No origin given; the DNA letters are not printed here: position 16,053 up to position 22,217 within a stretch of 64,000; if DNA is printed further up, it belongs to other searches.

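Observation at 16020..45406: A ~29.4-kb single gene (~9,795 codons after frame repair) with an unusually heterogeneous adhesin-like architecture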

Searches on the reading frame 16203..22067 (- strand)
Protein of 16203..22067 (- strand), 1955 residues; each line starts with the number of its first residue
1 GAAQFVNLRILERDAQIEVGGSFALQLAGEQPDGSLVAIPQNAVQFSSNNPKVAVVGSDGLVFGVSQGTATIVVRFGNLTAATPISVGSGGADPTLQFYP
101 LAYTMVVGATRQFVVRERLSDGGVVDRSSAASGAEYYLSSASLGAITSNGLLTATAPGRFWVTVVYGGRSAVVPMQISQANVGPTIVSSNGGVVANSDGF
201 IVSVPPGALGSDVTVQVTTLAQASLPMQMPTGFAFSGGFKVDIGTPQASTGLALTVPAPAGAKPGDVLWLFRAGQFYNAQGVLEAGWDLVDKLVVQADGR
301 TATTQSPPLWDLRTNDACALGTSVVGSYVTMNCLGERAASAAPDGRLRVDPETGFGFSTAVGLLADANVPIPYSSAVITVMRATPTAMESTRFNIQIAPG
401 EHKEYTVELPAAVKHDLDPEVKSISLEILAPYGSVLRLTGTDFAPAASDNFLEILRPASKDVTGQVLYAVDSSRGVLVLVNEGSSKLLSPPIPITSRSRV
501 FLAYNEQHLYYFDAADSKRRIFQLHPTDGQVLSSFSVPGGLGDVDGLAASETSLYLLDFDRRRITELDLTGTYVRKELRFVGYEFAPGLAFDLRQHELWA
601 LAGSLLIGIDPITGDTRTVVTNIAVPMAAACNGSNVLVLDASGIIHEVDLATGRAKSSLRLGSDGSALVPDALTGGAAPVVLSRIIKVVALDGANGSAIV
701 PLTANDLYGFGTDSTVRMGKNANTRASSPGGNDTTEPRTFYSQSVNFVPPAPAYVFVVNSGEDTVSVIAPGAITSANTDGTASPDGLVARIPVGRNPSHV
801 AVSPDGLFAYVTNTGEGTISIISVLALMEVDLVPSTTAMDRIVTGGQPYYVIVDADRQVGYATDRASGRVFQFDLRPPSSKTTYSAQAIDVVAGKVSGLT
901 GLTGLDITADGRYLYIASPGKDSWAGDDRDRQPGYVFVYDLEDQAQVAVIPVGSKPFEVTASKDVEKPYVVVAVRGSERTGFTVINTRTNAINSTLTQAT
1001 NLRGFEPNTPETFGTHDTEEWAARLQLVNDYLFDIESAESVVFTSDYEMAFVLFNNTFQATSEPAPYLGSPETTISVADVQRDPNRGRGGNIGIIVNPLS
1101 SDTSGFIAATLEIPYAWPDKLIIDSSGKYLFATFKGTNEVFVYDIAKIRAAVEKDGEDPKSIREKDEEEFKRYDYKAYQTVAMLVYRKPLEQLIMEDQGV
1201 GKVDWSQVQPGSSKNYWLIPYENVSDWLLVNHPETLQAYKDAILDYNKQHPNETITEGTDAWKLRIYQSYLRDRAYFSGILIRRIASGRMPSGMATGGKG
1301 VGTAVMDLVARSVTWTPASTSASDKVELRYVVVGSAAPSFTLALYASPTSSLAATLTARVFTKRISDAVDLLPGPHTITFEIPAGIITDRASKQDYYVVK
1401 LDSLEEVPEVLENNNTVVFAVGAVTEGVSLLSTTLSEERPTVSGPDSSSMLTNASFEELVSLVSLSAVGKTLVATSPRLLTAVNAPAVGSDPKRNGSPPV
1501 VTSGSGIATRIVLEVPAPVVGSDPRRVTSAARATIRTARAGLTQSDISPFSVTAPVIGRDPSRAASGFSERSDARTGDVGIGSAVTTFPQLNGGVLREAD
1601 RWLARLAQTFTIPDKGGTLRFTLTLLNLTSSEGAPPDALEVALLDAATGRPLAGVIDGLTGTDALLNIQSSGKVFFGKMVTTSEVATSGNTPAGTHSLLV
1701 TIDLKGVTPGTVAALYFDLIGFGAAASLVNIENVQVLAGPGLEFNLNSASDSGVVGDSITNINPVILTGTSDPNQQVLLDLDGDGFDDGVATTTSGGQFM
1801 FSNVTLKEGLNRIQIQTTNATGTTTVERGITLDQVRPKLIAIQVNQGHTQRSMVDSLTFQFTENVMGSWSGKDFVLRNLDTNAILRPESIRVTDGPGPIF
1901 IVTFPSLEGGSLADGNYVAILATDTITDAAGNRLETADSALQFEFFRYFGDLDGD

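Call 54: search_solved_structures(query=window:16203-22067:-, max_evalue=1)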
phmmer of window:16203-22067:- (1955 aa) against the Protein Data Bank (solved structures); distinct sequences matched with E-value up to 1: 10.
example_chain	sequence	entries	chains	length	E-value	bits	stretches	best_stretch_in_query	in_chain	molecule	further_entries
1l0q_A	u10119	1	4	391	5.4e-16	60.3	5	785-824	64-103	Surface layer protein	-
9ifo_A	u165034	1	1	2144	8.6e-14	53.1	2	18-201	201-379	Teneurin-Like Protein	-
9pt5_A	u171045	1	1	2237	9.5e-14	52.9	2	18-201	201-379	Teneurin-like protein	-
5c2v_B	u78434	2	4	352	4e-07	30.9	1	785-823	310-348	HYDRAZINE SYNTHASE BETA SUBUNIT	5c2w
4uid_A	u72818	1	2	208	0.00041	21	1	42-177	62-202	SURFACE LAYER PROTEIN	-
6nau_A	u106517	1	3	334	0.00094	19.8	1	836-917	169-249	6-phosphogluconolactonase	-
6igb_A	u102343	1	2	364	0.0036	17.9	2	798-923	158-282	Periplasmic gluconolactonase, PpgL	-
1ri6_A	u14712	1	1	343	0.011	16.3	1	770-917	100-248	putative isomerase ybhE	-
3fgb_A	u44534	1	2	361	0.059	13.8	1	746-918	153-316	uncharacterized protein Q89ZH8_BACTN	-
3q83_A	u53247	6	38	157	0.87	9.9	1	737-801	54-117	Nucleoside diphosphate kinase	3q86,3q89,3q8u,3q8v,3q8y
